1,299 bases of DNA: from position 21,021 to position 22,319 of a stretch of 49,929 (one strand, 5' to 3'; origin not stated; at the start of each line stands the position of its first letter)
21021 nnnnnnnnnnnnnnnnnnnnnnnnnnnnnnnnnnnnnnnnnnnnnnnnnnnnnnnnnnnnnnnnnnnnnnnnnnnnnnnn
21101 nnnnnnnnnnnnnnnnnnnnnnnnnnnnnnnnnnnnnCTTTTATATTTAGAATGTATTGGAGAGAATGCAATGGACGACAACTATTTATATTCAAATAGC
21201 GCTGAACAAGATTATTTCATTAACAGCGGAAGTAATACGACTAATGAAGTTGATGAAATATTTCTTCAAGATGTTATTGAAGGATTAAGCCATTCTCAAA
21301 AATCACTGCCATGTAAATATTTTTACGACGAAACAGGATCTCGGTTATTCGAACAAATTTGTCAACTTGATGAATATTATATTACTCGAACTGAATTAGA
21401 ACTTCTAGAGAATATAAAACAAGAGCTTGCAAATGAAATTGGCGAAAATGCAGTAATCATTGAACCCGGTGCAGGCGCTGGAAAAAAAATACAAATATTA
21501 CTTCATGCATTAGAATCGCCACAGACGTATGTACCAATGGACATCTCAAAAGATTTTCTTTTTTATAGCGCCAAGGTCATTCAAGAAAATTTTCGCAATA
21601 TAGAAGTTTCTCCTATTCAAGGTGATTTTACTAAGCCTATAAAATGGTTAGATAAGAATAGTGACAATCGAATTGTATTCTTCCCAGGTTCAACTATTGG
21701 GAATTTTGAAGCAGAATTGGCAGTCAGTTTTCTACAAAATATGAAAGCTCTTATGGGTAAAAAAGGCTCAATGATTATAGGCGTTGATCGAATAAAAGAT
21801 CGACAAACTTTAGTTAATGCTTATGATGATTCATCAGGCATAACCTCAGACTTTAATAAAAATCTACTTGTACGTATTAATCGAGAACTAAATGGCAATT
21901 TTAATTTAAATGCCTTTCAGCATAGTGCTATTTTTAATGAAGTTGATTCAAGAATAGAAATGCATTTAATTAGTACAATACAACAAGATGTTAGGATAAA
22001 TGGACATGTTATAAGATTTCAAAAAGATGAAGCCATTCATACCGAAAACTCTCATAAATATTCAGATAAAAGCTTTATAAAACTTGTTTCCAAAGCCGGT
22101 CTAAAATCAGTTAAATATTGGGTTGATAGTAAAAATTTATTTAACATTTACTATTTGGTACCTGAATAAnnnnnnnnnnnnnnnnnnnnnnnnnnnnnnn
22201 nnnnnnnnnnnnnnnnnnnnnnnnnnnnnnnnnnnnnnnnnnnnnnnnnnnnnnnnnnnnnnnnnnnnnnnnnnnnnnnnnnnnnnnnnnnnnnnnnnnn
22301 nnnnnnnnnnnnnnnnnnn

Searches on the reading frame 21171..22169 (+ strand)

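Call 49: search_protein_families(library=pfam, proteins=[window:21171-22169:+], max_evalue=0.001)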
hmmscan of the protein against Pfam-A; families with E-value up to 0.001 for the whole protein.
window:21171-22169:+ (332 aa): 2 families
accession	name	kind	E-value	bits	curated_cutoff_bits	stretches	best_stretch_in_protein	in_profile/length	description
PF10017.15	Methyltransf_33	-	2.5e-107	358.9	23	1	32-329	2-302/304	Histidine-specific methyltransferase, SAM-dependent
PF13847.12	Methyltransf_31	-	0.00025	21.2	27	1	92-204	3-110/145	Methyltransferase domain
